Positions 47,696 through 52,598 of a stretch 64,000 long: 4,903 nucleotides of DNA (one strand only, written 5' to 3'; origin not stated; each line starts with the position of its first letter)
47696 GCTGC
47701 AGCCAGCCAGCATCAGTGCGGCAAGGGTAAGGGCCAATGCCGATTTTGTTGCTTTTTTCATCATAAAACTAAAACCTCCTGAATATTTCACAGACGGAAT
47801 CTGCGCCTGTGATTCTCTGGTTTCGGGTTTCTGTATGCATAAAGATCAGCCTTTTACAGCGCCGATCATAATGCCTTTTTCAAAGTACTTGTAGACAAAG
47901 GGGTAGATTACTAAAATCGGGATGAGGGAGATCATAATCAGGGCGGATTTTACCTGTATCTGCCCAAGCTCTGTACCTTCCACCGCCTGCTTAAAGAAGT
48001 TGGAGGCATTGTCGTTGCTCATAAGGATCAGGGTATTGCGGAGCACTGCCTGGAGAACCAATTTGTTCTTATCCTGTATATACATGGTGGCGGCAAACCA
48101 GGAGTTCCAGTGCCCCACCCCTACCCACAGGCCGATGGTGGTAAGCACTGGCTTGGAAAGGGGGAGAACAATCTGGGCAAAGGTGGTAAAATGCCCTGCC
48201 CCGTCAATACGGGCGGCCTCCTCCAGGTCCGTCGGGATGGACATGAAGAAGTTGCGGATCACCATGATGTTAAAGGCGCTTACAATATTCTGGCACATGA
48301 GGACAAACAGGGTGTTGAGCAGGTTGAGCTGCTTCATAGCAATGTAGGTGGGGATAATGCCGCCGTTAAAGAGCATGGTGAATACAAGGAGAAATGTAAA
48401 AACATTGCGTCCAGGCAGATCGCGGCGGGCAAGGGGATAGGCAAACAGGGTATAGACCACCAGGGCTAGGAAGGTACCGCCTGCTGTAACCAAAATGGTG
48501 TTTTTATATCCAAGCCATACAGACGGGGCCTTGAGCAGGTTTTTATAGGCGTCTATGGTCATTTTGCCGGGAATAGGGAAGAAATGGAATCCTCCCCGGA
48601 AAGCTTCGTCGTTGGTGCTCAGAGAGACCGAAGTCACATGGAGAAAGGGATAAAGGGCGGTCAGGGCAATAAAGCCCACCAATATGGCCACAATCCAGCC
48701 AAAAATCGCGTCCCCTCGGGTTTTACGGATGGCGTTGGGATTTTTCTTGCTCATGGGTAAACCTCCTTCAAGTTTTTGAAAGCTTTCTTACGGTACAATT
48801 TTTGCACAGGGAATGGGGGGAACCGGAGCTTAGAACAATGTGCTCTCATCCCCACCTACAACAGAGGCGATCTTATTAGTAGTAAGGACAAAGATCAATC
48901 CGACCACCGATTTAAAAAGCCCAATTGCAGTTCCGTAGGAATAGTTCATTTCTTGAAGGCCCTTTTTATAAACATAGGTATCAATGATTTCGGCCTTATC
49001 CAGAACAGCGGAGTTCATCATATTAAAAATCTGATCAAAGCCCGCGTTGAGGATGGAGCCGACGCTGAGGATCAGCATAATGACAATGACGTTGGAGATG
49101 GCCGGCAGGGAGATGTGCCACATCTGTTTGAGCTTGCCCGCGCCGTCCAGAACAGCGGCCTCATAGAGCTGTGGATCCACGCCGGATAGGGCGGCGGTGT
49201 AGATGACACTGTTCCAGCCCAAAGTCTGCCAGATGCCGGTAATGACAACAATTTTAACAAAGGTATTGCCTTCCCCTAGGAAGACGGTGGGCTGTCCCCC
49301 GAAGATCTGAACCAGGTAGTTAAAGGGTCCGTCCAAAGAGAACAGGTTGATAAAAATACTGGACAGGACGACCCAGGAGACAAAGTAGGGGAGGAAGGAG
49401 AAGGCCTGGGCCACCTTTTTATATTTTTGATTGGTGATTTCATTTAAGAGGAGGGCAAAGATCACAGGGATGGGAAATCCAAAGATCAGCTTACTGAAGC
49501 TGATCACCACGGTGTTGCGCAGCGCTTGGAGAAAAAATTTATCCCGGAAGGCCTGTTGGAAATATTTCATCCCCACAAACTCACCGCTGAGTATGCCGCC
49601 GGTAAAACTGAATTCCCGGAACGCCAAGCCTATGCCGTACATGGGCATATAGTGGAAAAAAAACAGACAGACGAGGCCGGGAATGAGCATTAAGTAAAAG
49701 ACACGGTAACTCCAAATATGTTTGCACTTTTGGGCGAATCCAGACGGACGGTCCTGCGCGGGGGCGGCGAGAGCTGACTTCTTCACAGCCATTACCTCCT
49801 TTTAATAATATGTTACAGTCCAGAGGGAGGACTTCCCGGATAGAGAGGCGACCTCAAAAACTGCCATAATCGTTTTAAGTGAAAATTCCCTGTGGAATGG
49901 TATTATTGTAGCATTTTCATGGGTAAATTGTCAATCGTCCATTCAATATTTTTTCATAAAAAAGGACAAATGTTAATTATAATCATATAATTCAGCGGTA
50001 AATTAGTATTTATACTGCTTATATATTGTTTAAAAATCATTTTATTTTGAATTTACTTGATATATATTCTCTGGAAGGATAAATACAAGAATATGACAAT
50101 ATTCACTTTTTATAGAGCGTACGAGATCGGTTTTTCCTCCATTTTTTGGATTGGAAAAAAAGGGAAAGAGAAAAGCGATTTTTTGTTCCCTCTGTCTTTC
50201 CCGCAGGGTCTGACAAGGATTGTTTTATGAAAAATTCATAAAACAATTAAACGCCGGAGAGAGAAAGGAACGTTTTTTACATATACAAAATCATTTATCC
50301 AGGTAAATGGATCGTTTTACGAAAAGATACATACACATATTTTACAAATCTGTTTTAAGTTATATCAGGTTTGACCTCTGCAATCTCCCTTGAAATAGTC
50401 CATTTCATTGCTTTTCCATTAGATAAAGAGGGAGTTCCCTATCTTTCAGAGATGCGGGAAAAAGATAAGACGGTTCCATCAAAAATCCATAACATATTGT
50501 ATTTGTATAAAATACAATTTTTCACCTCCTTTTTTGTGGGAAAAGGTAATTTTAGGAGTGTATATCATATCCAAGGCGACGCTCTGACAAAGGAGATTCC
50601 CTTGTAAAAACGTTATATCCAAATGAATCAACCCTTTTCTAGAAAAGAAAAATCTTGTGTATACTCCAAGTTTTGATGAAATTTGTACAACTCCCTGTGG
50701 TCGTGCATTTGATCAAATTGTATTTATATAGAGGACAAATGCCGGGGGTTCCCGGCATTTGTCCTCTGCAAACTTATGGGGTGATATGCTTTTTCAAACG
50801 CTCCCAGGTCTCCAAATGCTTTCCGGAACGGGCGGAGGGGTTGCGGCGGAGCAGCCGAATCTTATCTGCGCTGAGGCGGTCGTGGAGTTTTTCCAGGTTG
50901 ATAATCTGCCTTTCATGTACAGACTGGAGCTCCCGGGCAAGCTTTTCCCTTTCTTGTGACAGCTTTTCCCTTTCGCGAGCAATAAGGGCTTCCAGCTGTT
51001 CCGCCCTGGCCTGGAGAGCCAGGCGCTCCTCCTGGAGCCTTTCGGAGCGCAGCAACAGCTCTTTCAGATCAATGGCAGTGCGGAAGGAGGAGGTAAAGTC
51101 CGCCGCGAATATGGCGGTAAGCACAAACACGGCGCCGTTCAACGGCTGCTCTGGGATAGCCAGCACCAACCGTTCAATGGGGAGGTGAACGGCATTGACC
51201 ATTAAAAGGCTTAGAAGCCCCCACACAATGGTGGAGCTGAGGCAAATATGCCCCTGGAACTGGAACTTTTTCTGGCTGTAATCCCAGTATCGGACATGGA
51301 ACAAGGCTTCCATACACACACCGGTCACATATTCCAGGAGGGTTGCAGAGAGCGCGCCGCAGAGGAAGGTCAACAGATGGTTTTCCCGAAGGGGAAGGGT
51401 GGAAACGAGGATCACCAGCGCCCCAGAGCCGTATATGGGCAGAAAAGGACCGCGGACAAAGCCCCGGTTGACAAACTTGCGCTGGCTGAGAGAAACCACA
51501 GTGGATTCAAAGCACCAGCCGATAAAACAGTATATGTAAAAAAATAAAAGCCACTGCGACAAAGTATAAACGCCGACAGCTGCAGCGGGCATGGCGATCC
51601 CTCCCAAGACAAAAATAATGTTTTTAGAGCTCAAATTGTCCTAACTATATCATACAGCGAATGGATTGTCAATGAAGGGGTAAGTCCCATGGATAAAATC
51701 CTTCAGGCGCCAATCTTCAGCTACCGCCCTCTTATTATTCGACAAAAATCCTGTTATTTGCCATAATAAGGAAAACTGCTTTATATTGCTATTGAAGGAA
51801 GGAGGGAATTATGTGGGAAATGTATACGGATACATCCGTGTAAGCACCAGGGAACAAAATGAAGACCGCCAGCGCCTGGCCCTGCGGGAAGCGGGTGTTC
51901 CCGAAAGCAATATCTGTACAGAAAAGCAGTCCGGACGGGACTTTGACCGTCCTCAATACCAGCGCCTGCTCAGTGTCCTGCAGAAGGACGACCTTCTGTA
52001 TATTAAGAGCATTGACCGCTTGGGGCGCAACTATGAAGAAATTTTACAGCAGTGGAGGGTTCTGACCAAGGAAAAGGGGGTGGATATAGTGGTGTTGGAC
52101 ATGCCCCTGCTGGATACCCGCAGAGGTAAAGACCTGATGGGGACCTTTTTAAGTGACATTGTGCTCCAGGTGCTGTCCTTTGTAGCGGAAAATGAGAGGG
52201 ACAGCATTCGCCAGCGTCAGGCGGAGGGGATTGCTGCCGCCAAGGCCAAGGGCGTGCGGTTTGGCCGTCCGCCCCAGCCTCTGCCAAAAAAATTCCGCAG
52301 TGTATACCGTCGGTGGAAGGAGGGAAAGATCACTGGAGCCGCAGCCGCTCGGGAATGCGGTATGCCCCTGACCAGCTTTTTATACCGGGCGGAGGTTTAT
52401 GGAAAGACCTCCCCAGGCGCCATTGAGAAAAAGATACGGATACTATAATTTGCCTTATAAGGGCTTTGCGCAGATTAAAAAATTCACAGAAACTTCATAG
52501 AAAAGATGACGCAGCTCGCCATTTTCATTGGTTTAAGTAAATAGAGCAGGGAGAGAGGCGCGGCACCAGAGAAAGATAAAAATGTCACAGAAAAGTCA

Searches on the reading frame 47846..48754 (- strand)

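Call 78: search_protein_families(library=pfam, proteins=[window:47846-48754:-], max_evalue=0.0001)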
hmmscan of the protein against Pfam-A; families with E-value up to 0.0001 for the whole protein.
window:47846-48754:- (302 aa): 1 family
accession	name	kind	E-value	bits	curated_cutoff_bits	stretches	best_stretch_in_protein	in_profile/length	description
PF00528.27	BPD_transp_1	-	1.7e-11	44.7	26.4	1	119-295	33-182/184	Binding-protein-dependent transport system inner membrane component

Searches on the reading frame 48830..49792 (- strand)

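Call 78: search_protein_families(library=pfam, proteins=[window:48830-49792:-], max_evalue=0.0001)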
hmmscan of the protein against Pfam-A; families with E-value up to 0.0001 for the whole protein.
window:48830-49792:- (320 aa): 1 family
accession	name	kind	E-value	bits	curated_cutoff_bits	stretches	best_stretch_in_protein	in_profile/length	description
PF00528.27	BPD_transp_1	-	3.5e-13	50.1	26.4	1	105-251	1-125/184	Binding-protein-dependent transport system inner membrane component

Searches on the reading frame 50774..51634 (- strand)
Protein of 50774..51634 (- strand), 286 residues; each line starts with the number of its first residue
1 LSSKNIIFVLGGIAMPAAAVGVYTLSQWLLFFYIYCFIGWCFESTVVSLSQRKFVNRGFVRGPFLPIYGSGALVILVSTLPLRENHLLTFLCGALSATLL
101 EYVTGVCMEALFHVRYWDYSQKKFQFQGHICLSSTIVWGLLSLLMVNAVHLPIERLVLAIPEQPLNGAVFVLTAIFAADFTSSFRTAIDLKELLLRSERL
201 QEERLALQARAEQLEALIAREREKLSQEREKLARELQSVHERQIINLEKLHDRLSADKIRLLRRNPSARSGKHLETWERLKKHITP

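Call 78: search_protein_families(library=pfam, proteins=[window:50774-51634:-], max_evalue=0.0001)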
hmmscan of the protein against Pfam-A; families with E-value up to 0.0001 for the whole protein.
window:50774-51634:- (286 aa): 1 family
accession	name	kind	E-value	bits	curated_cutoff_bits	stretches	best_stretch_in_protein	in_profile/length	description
PF06541.16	ABC_trans_CmpB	-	1e-50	172.3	25.9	1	30-183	1-150/151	Putative ABC-transporter type IV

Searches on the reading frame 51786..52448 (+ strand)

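Call 78: search_protein_families(library=pfam, proteins=[window:51786-52448:+], max_evalue=0.0001)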
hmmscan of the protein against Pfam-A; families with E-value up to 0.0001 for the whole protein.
window:51786-52448:+ (220 aa): 1 family
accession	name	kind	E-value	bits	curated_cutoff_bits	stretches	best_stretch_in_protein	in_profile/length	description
PF00239.26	Resolvase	-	1.8e-31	109.6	23.3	1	13-157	1-144/145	Resolvase, N terminal domain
